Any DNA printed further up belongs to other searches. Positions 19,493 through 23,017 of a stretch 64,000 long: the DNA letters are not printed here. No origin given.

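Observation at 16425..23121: Persulfide-sensor-linked operon in which a type I sulfide:quinone oxidoreductase is inserted between the adaptor and pump genes of an RND efflux system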

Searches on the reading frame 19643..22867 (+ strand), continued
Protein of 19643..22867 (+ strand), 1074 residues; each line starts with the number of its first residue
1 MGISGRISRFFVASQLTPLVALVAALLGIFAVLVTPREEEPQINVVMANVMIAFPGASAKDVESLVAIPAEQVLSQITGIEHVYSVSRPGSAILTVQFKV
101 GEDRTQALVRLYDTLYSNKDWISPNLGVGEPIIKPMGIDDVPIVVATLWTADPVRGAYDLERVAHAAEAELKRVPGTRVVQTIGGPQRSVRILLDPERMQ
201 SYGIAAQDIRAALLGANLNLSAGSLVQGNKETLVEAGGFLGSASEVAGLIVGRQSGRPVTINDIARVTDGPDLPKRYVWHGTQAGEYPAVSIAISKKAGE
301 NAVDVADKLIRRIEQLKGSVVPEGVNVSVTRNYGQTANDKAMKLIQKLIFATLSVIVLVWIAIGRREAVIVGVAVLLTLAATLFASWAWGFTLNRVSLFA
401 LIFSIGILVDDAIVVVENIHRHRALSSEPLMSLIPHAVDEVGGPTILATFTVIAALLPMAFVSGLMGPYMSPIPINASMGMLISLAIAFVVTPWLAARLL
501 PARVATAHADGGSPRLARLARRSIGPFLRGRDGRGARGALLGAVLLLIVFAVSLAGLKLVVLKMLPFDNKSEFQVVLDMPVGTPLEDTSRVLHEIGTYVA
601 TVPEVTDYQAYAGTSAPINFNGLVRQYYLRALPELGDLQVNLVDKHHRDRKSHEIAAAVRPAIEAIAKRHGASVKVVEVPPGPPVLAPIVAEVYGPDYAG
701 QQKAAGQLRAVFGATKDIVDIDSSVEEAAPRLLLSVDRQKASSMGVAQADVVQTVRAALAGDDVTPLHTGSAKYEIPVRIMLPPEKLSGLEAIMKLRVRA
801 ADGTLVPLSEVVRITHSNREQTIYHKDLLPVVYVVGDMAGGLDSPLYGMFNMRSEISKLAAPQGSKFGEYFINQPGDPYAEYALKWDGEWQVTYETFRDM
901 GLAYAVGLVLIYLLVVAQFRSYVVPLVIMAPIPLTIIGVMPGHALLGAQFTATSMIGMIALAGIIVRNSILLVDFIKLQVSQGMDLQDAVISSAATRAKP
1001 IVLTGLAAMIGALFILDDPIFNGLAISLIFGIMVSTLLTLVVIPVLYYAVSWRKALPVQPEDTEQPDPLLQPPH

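Call 27: search_solved_structures(query=window:19643-22867:+, max_evalue=1e-30)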
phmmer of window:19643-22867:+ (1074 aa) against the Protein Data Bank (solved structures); distinct sequences matched with E-value up to 1e-30: 80 (the best 60 are shown).
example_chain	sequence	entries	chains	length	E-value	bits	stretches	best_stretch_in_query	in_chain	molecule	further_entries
9lyq_B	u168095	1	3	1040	9.6e-74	252.4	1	5-635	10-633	Multidrug resistance protein MdtB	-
8gjj_B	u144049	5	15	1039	1.1e-67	232.3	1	8-1050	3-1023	Efflux pump membrane transporter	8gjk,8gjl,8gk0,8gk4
6vej_A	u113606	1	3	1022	6.8e-67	229.7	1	21-1052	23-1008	Probable Resistance-Nodulation-Cell Division (RND) efflux transporter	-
8zxs_A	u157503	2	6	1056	1.4e-66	228.7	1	8-1054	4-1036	Efflux pump membrane transporter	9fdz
7cz9_A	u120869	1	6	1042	7.4e-66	226.3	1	8-1049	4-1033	Efflux pump membrane transporter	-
22xk_B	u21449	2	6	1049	1.4e-64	222.1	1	8-766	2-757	MexBYB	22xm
8f3e_A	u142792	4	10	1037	7.7e-64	219.6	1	10-1060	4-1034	Efflux pump membrane transporter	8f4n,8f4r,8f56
7wlv_A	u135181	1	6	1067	1.3e-63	218.8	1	7-1049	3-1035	Efflux pump membrane transporter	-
5t0o_A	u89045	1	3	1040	1.6e-63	218.6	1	8-1050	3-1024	CmeB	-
5lq3_A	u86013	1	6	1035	2.6e-63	217.9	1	8-1050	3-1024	CmeB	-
8z1u_A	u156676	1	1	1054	3.7e-62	214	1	8-1053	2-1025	Efflux pump membrane transporter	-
9xwg_A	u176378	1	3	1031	4.5e-62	213.8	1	24-1049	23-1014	Multidrug efflux RND transporter permease subunit MexK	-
20yy_A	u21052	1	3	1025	4.5e-62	213.8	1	24-1049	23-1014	Multidrug efflux RND transporter permease subunit MexK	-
9e9f_B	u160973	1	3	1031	1.8e-61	211.7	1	8-1050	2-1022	Efflux pump membrane transporter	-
7b8p_A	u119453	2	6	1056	9.9e-59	202.7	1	8-1049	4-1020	Efflux pump membrane transporter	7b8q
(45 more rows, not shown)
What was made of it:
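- The pump is remote from every characterised multidrug pump (call 27).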

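Call 60: search_dna_similar(query=window:19643-22867:+, collection=plasmids, mode=protein, max_evalue=1e-100, max_rows=25)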
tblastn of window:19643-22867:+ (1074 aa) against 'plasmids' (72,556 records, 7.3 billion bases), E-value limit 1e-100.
Records with a match: 51; places in all: 51; records where one place covers at least 80% of the query: 47.
Best place of each record, by identity: <60% 51.
By first word of the organism name: Paracoccus 9; Azospirillum 8; Shinella 5; Rhizobium 4; Salinivibrio 4; Novosphingobium 3; Pseudanabaena 2; Methylocella 2; Alloyangia 2; Aeromonas 1; and 11 more.
By predicted mobility (MOB-suite, as given by PLSDB): non-mobilizable 45; conjugative 4; mobilizable 2.
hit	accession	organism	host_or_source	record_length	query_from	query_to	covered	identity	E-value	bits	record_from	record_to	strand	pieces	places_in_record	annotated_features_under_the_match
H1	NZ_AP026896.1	Aeromonas caviae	Microbe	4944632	1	1055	98%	58.0%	0e+0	1025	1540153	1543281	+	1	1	none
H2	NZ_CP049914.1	Vibrio sp. HDW18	Anodonta arcaeformis,single bacterial ...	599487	1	1054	98%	56.5%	0e+0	1021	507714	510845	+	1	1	efflux RND transporter permease subunit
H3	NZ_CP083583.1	Kovacikia minuta CCNUW1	cell culture,fresh water lake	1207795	1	1068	99%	45.2%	0e+0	840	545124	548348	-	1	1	record has no annotation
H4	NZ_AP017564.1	Pseudanabaena sp. ABRG5-3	-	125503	1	1061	99%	44.1%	0e+0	832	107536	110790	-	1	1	efflux RND transporter permease subunit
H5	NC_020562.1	Sphingomonas sp. MM-1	-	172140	1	1047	97%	44.3%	0e+0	721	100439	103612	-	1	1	efflux RND transporter permease subunit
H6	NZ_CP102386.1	Sphingopyxis sp. DBS4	soil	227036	1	1047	97%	44.3%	0e+0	721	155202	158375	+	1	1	efflux RND transporter permease subunit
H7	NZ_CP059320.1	Rhizorhabdus wittichii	Enrichment culture,Wastewater treatment ...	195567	1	1047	97%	44.3%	0e+0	708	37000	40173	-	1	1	efflux RND transporter permease subunit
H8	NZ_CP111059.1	Chondrinema litorale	Seaweed,red alga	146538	2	1054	98%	43.9%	0e+0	808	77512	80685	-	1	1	efflux RND transporter permease subunit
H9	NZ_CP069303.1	Shinella sp. PSBB067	monoisolate,Minnesota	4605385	1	1050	98%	44.0%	0e+0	699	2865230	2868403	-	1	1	none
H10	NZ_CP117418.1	Novosphingobium humi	Single cell,Soil from military shooting ...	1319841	2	1047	97%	43.9%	0e+0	680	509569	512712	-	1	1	none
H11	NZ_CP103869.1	Novosphingobium humi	pure culture,soil biofilm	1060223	2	1047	97%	43.9%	0e+0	679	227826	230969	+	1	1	none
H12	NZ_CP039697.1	Novosphingobium sp. EMRT-2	cell,freshwater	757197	1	1047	97%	43.7%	0e+0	714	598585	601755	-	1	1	efflux RND transporter permease subunit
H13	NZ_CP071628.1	Rhizobium leguminosarum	lentil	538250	1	1070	100%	42.7%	0e+0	672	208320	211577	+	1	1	efflux RND transporter permease subunit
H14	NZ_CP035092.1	Paracoccus denitrificans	Homo sapiens,cell culture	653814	2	1047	97%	43.6%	0e+0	683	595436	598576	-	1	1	efflux RND transporter permease subunit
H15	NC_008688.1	Paracoccus denitrificans PD1222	-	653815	2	1047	97%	43.6%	0e+0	683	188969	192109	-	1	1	efflux RND transporter permease subunit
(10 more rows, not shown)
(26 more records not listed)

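Call 61: get_annotated_region(hit=H15, flank=6000)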
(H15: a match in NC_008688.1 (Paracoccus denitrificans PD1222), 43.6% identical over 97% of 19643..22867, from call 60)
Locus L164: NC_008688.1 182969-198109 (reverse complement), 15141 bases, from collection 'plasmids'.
description: Paracoccus denitrificans PD1222 plasmid 1, complete sequence
organism: Paracoccus denitrificans PD1222 (NCBI taxid 318586)
taxonomy: Bacteria; Pseudomonadota; Alphaproteobacteria; Rhodobacterales; Paracoccaceae; Paracoccus; Paracoccus denitrificans; Paracoccus denitrificans PD1222
host: -; source: -; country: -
typing (MOB-suite, as given by PLSDB): non-mobilizable; replicon rep_cluster_560,rep_cluster_969
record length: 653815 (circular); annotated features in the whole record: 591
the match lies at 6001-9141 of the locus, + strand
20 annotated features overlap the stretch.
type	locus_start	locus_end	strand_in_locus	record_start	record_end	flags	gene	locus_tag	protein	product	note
CDS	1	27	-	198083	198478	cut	-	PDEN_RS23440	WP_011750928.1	VOC family protein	-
CDS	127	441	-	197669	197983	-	-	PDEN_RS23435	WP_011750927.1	ribbon-helix-helix domain-containing protein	-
CDS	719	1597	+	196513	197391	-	-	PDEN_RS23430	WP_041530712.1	MBL fold metallo-hydrolase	-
CDS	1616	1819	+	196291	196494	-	-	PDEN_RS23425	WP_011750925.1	DUF2892 domain-containing protein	-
CDS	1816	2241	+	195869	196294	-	-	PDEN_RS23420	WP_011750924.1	YeeE/YedE thiosulfate transporter family protein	-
CDS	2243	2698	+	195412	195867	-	-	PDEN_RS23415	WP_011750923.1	DUF6691 family protein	-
CDS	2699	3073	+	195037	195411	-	-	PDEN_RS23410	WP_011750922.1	TIGR01244 family sulfur transferase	-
CDS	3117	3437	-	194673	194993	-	-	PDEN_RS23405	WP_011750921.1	metalloregulator ArsR/SmtB family transcription factor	GO:0006355 - regulation of DNA-templated transcription [Evidence IEA]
CDS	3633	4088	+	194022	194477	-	-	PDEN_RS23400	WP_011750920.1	cytochrome c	-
CDS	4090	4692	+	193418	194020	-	-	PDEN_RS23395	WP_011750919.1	cytochrome b/b6 domain-containing protein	-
CDS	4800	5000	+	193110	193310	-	-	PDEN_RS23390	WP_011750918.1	DUF2892 domain-containing protein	-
CDS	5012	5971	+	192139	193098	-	-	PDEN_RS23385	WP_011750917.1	efflux RND transporter periplasmic adaptor subunit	GO:0006810 - transport [Evidence IEA]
CDS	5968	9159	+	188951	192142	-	-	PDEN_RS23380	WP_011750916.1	efflux RND transporter permease subunit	-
CDS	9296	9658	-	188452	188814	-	-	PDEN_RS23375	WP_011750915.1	DUF5368 domain-containing protein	-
CDS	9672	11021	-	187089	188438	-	-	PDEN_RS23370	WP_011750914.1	FAD/NAD(P)-binding oxidoreductase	-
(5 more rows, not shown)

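Call 62: get_annotated_region(hit=H2, flank=6000)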
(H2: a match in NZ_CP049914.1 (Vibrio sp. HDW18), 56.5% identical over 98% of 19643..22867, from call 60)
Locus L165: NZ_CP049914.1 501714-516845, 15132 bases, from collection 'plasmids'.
description: Vibrio sp. HDW18 plasmid p_unnamed1, complete sequence
organism: Vibrio sp. HDW18 (NCBI taxid 2714948)
taxonomy: Bacteria; Pseudomonadota; Gammaproteobacteria; Vibrionales; Vibrionaceae; Vibrio; Vibrio sp. HDW18
host: -; source: Anodonta arcaeformis,single bacterial strain; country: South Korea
typing (MOB-suite, as given by PLSDB): non-mobilizable
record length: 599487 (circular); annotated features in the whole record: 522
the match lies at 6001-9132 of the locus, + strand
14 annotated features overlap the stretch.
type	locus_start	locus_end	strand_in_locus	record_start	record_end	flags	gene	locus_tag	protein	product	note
CDS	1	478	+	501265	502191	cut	-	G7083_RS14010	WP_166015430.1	porin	-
CDS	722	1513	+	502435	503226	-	-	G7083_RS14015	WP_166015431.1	M48 family metallopeptidase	-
CDS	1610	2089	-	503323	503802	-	-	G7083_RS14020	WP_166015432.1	RNA-binding S4 domain-containing protein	-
CDS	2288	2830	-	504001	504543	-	-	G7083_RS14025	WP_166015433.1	DUF3332 domain-containing protein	-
CDS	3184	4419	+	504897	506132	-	-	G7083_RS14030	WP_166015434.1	OFA family MFS transporter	GO:0055085 - transmembrane transport [Evidence IEA]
CDS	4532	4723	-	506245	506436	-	-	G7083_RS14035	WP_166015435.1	DUF2892 domain-containing protein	-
CDS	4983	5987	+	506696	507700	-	-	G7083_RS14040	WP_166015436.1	efflux RND transporter periplasmic adaptor subunit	GO:0006810 - transport [Evidence IEA]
CDS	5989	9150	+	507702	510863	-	-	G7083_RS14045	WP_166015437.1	efflux RND transporter permease subunit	-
CDS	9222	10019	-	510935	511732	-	-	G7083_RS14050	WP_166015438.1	EAL domain-containing protein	-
CDS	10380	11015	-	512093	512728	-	-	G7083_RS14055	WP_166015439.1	hypothetical protein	-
CDS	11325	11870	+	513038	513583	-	-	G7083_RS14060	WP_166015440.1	cytochrome b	GO:0022904 - respiratory electron transport chain [Evidence IEA]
CDS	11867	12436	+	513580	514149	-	-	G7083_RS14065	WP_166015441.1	YceI family protein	-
CDS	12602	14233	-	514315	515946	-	-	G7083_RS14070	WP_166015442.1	ATP-dependent endonuclease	-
CDS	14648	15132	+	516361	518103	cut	-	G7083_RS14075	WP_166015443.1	bifunctional UDP-sugar hydrolase/5'-nucleotidase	-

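Call 63: get_annotated_region(hit=H5, flank=6000)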
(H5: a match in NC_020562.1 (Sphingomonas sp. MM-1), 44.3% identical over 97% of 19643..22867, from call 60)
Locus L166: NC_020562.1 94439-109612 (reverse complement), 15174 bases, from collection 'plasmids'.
description: Sphingomonas sp. MM-1 plasmid pISP1, complete sequence
organism: Sphingomonas sp. MM-1 (NCBI taxid 745310)
taxonomy: Bacteria; Pseudomonadota; Alphaproteobacteria; Sphingomonadales; Sphingomonadaceae; Sphingomonas; Sphingomonas sp. MM-1
host: -; source: -; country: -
typing (MOB-suite, as given by PLSDB): conjugative; replicon rep_cluster_1319,rep_cluster_543; relaxase MOBQ; mating-pair formation MPF_F
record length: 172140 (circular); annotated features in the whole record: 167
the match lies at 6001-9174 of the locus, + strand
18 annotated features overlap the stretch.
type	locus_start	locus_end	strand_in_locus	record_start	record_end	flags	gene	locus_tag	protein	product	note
CDS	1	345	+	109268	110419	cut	-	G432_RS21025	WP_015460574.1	tyrosine-type recombinase/integrase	GO:0015074 - DNA integration [Evidence IEA]; GO:0006310 - DNA recombination [Evidence IEA]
CDS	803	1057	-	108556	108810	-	-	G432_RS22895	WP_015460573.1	hypothetical protein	-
CDS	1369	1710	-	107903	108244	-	-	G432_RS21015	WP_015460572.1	carboxymuconolactone decarboxylase family protein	-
CDS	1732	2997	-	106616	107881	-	-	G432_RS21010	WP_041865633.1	TolC family outer membrane protein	GO:0006810 - transport [Evidence IEA]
CDS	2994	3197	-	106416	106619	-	-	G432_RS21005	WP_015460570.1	DUF2892 domain-containing protein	-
CDS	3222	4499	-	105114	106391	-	-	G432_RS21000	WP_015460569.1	FAD/NAD(P)-binding oxidoreductase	-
CDS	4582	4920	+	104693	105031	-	-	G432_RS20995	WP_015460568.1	rhodanese-like domain-containing protein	-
CDS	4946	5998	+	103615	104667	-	-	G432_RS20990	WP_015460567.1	efflux RND transporter periplasmic adaptor subunit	GO:0006810 - transport [Evidence IEA]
CDS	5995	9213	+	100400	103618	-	-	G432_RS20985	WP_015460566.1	efflux RND transporter permease subunit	-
CDS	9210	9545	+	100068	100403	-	-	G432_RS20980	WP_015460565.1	metalloregulator ArsR/SmtB family transcription factor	GO:0006355 - regulation of DNA-templated transcription [Evidence IEA]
CDS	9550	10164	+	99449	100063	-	-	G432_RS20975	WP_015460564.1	DUF3365 domain-containing protein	-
CDS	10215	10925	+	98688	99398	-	-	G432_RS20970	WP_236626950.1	hypothetical protein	-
CDS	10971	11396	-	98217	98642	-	-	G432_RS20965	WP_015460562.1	DUF2202 domain-containing protein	-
CDS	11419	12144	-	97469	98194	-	-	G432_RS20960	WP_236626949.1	TlpA disulfide reductase family protein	-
CDS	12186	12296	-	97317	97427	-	cydX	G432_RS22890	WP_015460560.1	cytochrome bd-I oxidase subunit CydX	-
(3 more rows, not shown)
